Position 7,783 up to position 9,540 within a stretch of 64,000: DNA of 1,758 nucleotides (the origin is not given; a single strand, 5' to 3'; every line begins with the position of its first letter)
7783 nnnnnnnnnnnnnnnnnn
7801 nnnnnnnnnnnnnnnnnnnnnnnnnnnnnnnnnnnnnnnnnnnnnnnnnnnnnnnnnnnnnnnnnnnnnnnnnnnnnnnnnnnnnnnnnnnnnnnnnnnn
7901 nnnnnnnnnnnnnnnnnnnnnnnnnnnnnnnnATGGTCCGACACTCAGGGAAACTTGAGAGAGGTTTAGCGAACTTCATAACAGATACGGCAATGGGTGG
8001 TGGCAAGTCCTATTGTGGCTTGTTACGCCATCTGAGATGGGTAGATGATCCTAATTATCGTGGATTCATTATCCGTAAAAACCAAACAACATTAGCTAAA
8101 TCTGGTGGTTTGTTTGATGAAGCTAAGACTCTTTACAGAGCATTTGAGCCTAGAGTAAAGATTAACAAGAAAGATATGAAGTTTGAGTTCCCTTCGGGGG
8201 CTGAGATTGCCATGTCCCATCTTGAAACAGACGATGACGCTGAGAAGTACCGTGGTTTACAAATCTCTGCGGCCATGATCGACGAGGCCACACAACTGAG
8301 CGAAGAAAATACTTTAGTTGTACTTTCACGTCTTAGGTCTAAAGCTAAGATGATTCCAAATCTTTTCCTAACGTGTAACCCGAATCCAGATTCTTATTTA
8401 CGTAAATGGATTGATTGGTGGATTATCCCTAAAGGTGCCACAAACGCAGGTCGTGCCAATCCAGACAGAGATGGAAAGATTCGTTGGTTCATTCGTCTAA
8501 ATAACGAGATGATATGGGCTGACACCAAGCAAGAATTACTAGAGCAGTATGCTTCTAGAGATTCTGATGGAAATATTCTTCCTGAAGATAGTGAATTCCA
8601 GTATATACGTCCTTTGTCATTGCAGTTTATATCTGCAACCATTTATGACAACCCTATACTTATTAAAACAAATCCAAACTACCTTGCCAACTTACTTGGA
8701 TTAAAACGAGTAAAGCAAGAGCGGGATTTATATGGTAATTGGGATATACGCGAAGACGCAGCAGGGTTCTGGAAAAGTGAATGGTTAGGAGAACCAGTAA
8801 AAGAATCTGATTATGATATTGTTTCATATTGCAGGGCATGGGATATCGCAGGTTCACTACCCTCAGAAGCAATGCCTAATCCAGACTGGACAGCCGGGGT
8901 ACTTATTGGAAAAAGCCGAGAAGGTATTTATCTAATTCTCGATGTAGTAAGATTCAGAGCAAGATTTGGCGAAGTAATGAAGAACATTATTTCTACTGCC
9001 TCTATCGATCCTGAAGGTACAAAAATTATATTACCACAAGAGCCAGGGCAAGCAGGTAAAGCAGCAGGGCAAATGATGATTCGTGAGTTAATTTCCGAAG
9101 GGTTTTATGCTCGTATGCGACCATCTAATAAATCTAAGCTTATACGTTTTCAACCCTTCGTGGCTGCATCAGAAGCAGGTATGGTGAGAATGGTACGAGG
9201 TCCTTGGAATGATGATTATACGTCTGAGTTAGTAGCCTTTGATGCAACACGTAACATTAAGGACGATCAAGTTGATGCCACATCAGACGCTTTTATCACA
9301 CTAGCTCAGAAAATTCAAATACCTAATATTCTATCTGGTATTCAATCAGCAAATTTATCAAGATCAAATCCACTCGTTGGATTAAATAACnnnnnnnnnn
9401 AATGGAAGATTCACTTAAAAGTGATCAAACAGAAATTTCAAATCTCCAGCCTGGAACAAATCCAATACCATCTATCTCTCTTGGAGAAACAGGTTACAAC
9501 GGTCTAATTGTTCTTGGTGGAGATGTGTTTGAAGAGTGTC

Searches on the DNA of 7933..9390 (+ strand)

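Call 25: search_rna_families(source=L002, start=6500, end=7100, threshold=evalue, max_evalue=10, show_alignments=2)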
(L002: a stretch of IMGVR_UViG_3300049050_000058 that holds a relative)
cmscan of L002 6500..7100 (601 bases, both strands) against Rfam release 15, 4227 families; matches with E-value up to 10: 4.
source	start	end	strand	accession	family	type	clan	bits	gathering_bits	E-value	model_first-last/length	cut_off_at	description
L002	6676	6738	+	RF01905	HOTAIR_2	Gene; lncRNA;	-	15.3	60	0.4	1-69/69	no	HOTAIR conserved region 2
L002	6517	6622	+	RF02120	FTX_2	Gene; lncRNA;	-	15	48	3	1-97/97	no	FTX transcript, XIST regulator conserved region 2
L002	6849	6877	+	RF01309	sR60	Gene; snRNA; snoRNA; CD-box;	CL00132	14.8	50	1.2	1-55/55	no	Small nucleolar RNA sR60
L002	6535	6606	-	RF01526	ceN106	Gene; snRNA; snoRNA; CD-box;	-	14.1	60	7.1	1-77/77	no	C. elegans snoRNA ceN106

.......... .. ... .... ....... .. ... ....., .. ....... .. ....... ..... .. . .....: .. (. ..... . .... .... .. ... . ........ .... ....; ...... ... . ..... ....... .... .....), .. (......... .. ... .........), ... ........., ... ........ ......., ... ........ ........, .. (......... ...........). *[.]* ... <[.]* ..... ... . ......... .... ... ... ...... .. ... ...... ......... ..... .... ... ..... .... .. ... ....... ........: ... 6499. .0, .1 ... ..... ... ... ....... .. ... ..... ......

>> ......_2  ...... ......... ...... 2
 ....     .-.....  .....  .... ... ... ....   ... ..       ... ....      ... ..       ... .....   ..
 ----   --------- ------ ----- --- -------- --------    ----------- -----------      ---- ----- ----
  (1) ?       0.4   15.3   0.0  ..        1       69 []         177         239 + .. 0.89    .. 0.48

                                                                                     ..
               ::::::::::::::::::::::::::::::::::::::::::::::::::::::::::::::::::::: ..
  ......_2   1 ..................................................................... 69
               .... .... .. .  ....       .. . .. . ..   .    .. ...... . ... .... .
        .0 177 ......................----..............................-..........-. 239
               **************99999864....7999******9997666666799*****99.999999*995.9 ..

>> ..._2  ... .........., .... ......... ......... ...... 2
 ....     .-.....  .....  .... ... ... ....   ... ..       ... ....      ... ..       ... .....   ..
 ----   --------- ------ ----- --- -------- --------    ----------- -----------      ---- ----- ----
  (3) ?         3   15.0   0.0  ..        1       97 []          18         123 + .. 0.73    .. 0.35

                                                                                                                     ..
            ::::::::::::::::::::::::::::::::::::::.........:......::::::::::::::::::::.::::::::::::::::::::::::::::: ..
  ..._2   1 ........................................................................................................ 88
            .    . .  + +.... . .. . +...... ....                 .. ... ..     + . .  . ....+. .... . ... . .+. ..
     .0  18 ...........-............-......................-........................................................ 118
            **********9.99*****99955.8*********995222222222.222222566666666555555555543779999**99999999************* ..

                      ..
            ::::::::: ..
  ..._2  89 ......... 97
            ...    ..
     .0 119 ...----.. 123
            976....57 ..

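Call 41: search_rna_families(sources=[L001, L005, L006, L008, L010, L012, L023], threshold=gathering)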
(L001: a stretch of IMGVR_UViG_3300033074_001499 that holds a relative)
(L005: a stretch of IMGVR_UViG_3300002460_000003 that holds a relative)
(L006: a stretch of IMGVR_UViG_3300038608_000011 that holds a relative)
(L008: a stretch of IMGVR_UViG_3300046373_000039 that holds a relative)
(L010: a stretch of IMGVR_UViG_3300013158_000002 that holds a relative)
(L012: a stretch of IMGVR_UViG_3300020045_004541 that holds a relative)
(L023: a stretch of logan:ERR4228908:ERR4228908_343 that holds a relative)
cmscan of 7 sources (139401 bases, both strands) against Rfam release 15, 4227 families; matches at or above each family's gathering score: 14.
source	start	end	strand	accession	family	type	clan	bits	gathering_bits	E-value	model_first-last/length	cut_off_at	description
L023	16798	17075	+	RF00028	Intron_gpI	Intron;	-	83.7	50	1.7e-19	1-253/253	no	Group I catalytic intron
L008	4548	4621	+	RF00005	tRNA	Gene; tRNA;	CL00001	70.3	29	5.8e-13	1-71/71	no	tRNA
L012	12126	12462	+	RF00028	Intron_gpI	Intron;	-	66.2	50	3e-14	1-253/253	no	Group I catalytic intron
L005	7969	8040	+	RF00005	tRNA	Gene; tRNA;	CL00001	64.9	29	1.7e-11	1-71/71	no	tRNA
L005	8049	8121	+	RF00005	tRNA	Gene; tRNA;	CL00001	61.7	29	1.3e-10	1-71/71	no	tRNA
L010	9727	9972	+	RF00028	Intron_gpI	Intron;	-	61.7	50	6.9e-13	1-253/253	no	Group I catalytic intron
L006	19129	19421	+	RF00028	Intron_gpI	Intron;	-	61.2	50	9.4e-13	1-253/253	no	Group I catalytic intron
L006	11249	11502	+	RF00028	Intron_gpI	Intron;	-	61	50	1.1e-12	1-253/253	no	Group I catalytic intron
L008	3369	3442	+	RF00005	tRNA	Gene; tRNA;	CL00001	58.4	29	1.1e-09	1-71/71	no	tRNA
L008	3291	3362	+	RF00005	tRNA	Gene; tRNA;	CL00001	52.3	29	5e-08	1-71/71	no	tRNA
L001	8825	8896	+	RF00005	tRNA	Gene; tRNA;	CL00001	51.6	29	7.9e-08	1-71/71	no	tRNA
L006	4423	4496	+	RF00005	tRNA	Gene; tRNA;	CL00001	49.5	29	3.1e-07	1-71/71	no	tRNA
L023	6649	6720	+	RF00005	tRNA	Gene; tRNA;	CL00001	40.7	29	7.9e-05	1-71/71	no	tRNA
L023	6568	6640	+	RF00005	tRNA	Gene; tRNA;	CL00001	38.8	29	0.00026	1-71/71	no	tRNA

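Call 47: search_dna_similar(query=L023:4395-4840:+, collection=phages, mode=distant, max_evalue=0.01)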
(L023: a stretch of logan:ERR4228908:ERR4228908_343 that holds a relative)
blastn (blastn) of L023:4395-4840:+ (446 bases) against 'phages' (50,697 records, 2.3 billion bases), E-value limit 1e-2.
No match.

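Call 99: search_rna_families(sources=[L103, L109, L033, L034, L035, L013, L014, L101, L102], threshold=gathering)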
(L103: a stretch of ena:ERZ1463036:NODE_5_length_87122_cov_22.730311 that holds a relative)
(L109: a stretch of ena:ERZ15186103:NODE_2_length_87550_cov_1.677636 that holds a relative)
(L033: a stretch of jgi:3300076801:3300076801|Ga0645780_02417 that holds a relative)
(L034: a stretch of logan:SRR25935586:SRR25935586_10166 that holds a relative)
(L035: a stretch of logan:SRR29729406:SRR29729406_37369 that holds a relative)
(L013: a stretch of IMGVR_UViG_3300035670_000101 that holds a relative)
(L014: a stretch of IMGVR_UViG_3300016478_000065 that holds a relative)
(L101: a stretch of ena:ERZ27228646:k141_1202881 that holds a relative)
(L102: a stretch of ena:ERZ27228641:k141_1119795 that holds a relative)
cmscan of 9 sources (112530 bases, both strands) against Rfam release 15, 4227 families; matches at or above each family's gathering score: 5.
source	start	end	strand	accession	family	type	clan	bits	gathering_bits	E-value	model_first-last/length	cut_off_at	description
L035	8999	9324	+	RF00028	Intron_gpI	Intron;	-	81.4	50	6.8e-19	1-253/253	no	Group I catalytic intron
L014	4346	4418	+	RF00005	tRNA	Gene; tRNA;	CL00001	66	29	6.7e-12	1-71/71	no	tRNA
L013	7687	7757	+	RF00005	tRNA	Gene; tRNA;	CL00001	64.3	29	2.1e-11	1-71/71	no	tRNA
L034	5390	5460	+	RF00005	tRNA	Gene; tRNA;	CL00001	59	29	6e-10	1-71/71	no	tRNA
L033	4823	4894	+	RF00005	tRNA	Gene; tRNA;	CL00001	49.4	29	2.6e-07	1-71/71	no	tRNA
